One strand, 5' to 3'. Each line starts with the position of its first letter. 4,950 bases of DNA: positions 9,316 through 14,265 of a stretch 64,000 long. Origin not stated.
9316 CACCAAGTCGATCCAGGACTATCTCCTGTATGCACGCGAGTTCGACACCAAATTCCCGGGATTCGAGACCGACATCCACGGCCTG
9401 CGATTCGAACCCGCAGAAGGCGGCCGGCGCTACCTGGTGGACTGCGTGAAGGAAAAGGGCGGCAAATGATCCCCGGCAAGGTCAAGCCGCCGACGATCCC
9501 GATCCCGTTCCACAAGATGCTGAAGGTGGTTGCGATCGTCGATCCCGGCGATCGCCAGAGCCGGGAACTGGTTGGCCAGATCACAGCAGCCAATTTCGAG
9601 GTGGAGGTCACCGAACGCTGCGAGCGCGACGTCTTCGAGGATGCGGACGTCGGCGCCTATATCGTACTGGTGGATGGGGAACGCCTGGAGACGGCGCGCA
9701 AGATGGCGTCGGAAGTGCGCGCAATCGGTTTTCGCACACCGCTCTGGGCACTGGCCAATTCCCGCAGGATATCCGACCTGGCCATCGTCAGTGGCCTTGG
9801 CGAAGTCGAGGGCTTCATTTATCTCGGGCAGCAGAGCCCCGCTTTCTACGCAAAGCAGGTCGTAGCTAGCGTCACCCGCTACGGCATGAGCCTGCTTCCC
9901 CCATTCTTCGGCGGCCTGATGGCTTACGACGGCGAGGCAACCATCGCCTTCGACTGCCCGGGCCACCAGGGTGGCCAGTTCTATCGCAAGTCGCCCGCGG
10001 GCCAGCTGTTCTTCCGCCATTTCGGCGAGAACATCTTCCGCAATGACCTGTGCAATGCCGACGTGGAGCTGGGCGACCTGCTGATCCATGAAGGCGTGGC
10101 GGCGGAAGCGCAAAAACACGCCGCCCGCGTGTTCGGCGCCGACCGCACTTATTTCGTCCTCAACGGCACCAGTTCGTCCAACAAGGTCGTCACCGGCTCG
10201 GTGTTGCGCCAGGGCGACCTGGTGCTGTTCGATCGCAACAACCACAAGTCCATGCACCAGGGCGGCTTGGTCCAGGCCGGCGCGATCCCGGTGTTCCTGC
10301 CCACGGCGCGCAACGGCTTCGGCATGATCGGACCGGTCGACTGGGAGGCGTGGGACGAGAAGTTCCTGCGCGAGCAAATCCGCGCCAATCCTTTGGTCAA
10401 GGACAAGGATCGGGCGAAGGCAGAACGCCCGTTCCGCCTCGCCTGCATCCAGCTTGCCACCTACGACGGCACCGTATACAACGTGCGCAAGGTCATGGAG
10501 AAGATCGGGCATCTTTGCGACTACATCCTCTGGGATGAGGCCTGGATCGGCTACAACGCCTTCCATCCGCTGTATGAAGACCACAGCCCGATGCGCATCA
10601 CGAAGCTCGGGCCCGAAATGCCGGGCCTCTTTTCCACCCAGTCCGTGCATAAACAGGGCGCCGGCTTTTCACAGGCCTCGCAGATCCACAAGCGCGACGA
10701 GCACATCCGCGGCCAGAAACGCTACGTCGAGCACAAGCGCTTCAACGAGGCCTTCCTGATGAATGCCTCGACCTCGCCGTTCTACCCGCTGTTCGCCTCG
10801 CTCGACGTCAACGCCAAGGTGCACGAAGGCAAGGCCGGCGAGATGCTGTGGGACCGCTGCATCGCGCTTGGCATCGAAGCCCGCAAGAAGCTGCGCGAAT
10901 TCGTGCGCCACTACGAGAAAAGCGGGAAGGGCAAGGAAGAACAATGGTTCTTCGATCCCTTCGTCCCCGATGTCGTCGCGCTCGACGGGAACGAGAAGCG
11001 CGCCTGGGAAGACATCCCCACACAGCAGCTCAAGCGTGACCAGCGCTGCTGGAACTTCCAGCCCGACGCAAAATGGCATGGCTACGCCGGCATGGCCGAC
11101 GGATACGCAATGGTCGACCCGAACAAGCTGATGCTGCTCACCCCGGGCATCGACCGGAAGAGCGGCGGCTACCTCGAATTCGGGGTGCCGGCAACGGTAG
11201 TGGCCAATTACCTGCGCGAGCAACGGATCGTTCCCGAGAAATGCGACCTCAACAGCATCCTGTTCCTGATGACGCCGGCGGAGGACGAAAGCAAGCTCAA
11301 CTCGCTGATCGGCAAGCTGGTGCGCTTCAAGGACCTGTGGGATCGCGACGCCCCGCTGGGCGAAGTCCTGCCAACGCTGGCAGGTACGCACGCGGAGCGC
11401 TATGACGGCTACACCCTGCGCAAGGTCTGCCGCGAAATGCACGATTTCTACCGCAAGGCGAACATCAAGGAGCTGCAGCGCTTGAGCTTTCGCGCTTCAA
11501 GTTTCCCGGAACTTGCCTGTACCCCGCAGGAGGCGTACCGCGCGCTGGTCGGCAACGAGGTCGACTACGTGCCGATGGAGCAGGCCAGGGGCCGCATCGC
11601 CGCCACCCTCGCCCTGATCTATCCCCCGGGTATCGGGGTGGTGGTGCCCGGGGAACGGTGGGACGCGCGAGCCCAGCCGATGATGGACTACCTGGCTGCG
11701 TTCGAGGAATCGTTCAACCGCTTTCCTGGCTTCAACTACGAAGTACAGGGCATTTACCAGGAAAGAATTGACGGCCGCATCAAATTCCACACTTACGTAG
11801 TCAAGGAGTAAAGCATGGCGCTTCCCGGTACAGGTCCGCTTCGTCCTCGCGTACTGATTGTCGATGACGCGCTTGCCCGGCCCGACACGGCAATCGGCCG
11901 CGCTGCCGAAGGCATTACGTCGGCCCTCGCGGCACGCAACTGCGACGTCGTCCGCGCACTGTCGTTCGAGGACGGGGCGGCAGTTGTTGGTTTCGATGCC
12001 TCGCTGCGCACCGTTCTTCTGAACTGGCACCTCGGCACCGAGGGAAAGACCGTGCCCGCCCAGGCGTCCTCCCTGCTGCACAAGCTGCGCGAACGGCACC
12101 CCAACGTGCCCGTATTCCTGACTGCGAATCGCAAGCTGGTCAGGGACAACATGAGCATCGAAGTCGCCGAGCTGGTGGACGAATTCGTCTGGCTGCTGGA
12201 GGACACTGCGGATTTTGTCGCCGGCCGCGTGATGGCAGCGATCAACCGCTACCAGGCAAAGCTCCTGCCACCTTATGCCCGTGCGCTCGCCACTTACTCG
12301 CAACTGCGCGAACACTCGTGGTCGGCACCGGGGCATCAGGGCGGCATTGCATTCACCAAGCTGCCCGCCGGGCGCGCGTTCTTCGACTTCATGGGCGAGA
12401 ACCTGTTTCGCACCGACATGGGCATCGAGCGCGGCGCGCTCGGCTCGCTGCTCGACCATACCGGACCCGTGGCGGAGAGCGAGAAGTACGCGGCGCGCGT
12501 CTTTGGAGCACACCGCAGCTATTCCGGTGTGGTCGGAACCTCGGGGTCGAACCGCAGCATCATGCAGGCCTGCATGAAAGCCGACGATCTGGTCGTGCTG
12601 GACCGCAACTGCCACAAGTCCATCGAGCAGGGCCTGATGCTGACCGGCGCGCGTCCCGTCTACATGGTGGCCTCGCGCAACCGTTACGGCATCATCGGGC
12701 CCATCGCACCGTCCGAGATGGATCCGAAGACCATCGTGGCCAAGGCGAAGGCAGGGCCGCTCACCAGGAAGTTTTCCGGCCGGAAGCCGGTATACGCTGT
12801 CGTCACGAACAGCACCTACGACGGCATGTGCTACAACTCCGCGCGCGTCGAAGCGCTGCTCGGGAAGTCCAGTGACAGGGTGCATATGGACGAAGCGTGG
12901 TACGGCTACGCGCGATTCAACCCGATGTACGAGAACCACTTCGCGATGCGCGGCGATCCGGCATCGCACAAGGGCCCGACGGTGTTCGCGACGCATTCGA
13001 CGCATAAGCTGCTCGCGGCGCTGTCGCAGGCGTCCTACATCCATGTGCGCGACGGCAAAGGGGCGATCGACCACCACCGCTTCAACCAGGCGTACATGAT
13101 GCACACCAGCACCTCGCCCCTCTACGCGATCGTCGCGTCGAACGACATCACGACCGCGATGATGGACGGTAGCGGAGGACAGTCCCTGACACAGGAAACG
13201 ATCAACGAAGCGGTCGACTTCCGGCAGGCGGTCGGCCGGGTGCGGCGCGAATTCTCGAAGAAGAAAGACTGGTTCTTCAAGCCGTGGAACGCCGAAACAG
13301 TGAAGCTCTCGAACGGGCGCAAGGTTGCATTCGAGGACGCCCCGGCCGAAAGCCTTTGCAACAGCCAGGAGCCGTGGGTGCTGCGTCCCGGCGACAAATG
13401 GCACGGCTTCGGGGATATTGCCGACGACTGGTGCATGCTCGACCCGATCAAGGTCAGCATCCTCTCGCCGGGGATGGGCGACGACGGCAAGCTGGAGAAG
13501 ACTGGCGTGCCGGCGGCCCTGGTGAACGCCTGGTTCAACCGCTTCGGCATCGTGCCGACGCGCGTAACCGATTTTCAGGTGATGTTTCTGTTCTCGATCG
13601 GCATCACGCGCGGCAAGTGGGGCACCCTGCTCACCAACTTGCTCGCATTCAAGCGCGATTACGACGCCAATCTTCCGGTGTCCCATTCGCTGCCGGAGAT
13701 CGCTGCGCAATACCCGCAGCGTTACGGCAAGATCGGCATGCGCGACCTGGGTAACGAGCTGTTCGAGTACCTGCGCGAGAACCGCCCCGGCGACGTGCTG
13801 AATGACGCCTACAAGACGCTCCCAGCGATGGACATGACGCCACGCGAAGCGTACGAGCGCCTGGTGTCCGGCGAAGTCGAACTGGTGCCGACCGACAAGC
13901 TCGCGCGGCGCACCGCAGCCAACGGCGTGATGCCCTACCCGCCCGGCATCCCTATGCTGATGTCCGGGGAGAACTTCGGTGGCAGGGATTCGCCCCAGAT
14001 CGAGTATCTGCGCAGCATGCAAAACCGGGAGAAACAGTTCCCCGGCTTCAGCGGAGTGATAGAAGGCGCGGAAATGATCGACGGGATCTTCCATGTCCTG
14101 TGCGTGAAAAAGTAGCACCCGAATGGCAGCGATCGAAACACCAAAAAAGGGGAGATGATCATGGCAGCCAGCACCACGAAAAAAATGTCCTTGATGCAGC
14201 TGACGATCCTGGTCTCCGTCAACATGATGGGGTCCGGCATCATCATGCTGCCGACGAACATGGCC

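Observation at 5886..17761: Lys-, Orn- and Arg-type wing-domain decarboxylases in one porin-headed operon with two APC transporters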

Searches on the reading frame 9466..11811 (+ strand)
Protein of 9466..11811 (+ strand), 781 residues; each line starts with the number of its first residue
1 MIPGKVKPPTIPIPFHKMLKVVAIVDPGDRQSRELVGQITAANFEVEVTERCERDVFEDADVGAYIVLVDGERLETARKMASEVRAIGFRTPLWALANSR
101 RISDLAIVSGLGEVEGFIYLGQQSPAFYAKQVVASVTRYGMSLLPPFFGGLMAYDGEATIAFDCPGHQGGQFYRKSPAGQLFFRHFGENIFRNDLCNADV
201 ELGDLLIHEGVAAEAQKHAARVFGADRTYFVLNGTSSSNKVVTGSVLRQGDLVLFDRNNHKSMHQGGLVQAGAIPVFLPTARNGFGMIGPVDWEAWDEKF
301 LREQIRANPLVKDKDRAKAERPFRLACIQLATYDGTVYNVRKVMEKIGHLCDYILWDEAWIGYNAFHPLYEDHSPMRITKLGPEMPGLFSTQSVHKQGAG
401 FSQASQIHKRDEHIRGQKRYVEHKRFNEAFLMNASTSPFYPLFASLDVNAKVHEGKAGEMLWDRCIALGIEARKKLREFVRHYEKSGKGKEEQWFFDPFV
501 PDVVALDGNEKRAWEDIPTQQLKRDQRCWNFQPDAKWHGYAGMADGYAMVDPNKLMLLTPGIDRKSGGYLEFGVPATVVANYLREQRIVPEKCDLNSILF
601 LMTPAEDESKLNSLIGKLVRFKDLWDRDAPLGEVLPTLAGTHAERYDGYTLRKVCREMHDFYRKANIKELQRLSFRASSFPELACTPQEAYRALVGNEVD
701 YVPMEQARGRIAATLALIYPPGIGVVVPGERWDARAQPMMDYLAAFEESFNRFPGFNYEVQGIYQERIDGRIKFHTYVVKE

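Call 3: search_protein_families(library=pfam, proteins=[window:9466-11811:+])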
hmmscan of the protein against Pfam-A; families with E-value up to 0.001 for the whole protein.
window:9466-11811:+ (781 aa): 4 families
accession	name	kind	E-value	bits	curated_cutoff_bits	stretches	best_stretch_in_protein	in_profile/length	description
PF01276.26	OKR_DC_1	-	5.1e-161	536.5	27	1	145-609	1-416/417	Orn/Lys/Arg decarboxylase, major domain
PF03711.20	OKR_DC_1_C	-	5.9e-46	156.5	24.2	1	635-766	1-130/132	Orn/Lys/Arg decarboxylase, C-terminal domain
PF03709.21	OKR_DC_1_N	-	1.2e-11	45.3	29.3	1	30-139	4-111/111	Orn/Lys/Arg decarboxylase, N-terminal domain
PF01212.27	Beta_elim_lyase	-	0.0007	19.4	27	0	213-351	35-158/288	Beta-eliminating lyase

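Call 4: search_protein_families(library=ncbifam, proteins=[window:9466-11811:+])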
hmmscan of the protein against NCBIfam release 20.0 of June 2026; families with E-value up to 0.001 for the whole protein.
window:9466-11811:+ (781 aa): 6 families
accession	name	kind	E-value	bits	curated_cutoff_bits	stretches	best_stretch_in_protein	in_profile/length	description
NF010092.0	PRK13578.1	subfamily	3.3e-279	928.1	794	1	60-780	31-719/720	ornithine decarboxylase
TIGR04301.1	ODC_inducible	exception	2e-275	915.5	1310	1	59-780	30-719/719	ornithine decarboxylase SpeF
TIGR04318.1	lacto_ODC_hypo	hypoth_equivalog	2.8e-200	667.2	950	1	128-778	74-694/695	putative ornithine decarboxylase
NF011603.0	PRK15029.1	equivalog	2.7e-150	502.1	1167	1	75-771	71-748/756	arginine decarboxylase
NF011928.0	PRK15399.1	subfamily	8.8e-125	417.6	968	1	30-771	17-703/713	lysine decarboxylase LdcC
NF011929.0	PRK15400.1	subfamily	5.6e-114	381.9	1056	1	33-773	20-705/714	lysine decarboxylase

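Call 11: search_solved_structures(query=window:9466-11811:+, max_evalue=1e-20)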
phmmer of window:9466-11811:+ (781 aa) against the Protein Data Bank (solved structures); distinct sequences matched with E-value up to 1e-20: 18.
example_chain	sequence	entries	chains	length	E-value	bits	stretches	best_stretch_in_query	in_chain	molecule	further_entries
1ord_A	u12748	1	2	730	1.6e-212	711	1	126-768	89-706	ORNITHINE DECARBOXYLASE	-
1c4k_A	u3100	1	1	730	3.1e-212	710.1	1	126-768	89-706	PROTEIN (ORNITHINE DECARBOXYLASE)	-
9lkg_C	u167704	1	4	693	1.1e-135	456.9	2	130-478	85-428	Ornithine decarboxylase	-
9ll6_A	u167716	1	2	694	2e-134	452.7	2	130-478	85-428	Ornithine decarboxylase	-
6q6i_A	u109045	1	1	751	2.2e-134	452.6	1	87-768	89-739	Biodegradative arginine decarboxylase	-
7p9b_A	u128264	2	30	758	3e-134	452.2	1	111-771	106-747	Biodegradative arginine decarboxylase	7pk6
9lma_A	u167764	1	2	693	3.2e-134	452.1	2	131-478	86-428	Ornithine decarboxylase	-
9lls_A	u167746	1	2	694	3.2e-134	452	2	131-478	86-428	Ornithine decarboxylase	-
5xx1_A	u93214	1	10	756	9.7e-128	430.6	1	110-775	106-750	Arginine decarboxylase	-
2vyc_A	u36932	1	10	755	1.2e-126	427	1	111-771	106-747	BIODEGRADATIVE ARGININE DECARBOXYLASE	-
3n75_A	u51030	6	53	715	2.7e-99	336.6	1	79-772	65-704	Lysine decarboxylase, inducible | Inducible lysine decarboxylase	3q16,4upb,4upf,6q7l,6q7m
5fkx_A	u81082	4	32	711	2.7e-99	336.5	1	79-772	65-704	LYSINE DECARBOXYLASE, INDUCIBLE | Inducible lysine decarboxylase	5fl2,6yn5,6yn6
5fkz_E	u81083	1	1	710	3.2e-99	336.3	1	75-769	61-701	LYSINE DECARBOXYLASE, CONSTITUTIVE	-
6y3x_A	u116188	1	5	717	4.5e-99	335.8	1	134-772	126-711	Lysine decarboxylase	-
9e0o_A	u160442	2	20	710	1.7e-95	324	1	79-772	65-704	Lysine decarboxylase, inducible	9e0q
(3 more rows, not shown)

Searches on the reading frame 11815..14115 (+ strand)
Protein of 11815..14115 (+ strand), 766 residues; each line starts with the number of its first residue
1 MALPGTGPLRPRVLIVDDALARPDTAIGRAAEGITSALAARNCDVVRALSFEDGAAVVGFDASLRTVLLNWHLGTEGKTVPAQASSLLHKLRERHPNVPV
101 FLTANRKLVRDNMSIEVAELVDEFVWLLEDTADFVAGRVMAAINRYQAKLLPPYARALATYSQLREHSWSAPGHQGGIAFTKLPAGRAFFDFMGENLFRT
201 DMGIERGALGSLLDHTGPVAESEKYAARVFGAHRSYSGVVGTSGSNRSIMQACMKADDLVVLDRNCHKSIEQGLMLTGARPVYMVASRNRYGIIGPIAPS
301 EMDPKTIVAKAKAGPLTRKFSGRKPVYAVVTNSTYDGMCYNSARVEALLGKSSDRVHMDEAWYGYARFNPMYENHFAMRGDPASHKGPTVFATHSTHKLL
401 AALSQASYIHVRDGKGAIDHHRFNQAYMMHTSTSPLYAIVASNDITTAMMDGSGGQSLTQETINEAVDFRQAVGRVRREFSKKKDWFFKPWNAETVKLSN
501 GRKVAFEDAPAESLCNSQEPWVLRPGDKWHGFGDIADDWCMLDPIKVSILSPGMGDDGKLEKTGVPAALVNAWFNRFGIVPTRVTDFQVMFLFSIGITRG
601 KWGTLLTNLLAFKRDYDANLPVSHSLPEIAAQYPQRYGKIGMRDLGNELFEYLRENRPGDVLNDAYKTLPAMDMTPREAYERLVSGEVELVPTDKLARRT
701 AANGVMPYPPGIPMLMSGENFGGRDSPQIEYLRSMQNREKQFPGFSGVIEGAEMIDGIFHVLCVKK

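Call 3: search_protein_families(library=pfam, proteins=[window:11815-14115:+])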
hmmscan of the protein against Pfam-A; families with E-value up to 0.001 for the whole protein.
window:11815-14115:+ (766 aa): 3 families
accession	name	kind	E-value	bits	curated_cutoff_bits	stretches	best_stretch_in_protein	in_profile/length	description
PF01276.26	OKR_DC_1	-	5.5e-163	543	27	1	152-600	1-416/417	Orn/Lys/Arg decarboxylase, major domain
PF03711.20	OKR_DC_1_C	-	1.1e-39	136.2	24.2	1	626-754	1-129/132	Orn/Lys/Arg decarboxylase, C-terminal domain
PF03709.21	OKR_DC_1_N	-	1.2e-19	71.1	29.3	1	28-146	3-111/111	Orn/Lys/Arg decarboxylase, N-terminal domain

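Call 4: search_protein_families(library=ncbifam, proteins=[window:11815-14115:+])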
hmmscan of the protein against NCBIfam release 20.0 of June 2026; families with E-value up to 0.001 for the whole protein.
window:11815-14115:+ (766 aa): 6 families
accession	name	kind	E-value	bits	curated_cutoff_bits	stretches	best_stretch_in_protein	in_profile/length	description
NF011603.0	PRK15029.1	equivalog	0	1200.2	1167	1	12-766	3-756/756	arginine decarboxylase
NF011928.0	PRK15399.1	subfamily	1.8e-170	568.6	968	1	85-761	64-706/713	lysine decarboxylase LdcC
NF011929.0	PRK15400.1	subfamily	2.5e-159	531.9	1056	1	35-764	23-709/714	lysine decarboxylase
NF010092.0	PRK13578.1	subfamily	5.2e-126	421.7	794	1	84-752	44-701/720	ornithine decarboxylase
TIGR04301.1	ODC_inducible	exception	4.2e-120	402.1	1310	1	86-753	46-702/719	ornithine decarboxylase SpeF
TIGR04318.1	lacto_ODC_hypo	hypoth_equivalog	1e-111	374.5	950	1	135-752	74-678/695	putative ornithine decarboxylase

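Call 12: search_solved_structures(query=window:11815-14115:+, max_evalue=1e-20)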
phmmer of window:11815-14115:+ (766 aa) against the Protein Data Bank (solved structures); distinct sequences matched with E-value up to 1e-20: 18.
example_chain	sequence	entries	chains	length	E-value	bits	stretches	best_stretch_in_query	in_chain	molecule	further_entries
2vyc_A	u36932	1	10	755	0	1072.3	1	12-765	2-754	BIODEGRADATIVE ARGININE DECARBOXYLASE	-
5xx1_A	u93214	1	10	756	0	1068.3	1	12-765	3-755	Arginine decarboxylase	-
7p9b_A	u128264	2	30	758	0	1024.3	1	12-765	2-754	Biodegradative arginine decarboxylase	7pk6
6q6i_A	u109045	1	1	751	4.2e-189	633.6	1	13-757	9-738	Biodegradative arginine decarboxylase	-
5fkz_E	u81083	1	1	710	2.5e-140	472.4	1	125-763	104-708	LYSINE DECARBOXYLASE, CONSTITUTIVE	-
9e0m_A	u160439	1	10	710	2.8e-139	468.8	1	89-762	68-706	Lysine decarboxylase, inducible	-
9e0o_A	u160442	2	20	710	7.8e-139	467.4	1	89-764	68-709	Lysine decarboxylase, inducible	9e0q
5fkx_A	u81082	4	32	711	1.3e-137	463.3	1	88-764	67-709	LYSINE DECARBOXYLASE, INDUCIBLE | Inducible lysine decarboxylase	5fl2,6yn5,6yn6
3n75_A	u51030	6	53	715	1.3e-137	463.3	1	88-764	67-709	Lysine decarboxylase, inducible | Inducible lysine decarboxylase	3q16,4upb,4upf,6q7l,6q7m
6y3x_A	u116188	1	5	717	8.4e-126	424.3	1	129-758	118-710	Lysine decarboxylase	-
1c4k_A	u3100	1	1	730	8.1e-105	354.9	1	113-752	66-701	PROTEIN (ORNITHINE DECARBOXYLASE)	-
1ord_A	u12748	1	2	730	8.4e-105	354.9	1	113-752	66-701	ORNITHINE DECARBOXYLASE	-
9lkg_C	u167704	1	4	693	8.5e-75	255.7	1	137-752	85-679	Ornithine decarboxylase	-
9ll6_A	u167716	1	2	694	1.3e-73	251.7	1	137-752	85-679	Ornithine decarboxylase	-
9lma_A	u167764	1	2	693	1.7e-73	251.3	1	137-752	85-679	Ornithine decarboxylase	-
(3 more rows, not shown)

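Call 54: find_encoding_contigs(protein=window:11815-14115:+, flank=10000, max_places=4)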
Protein window:11815-14115:+ (766 aa): no gene with exactly this product is on record in the collection.
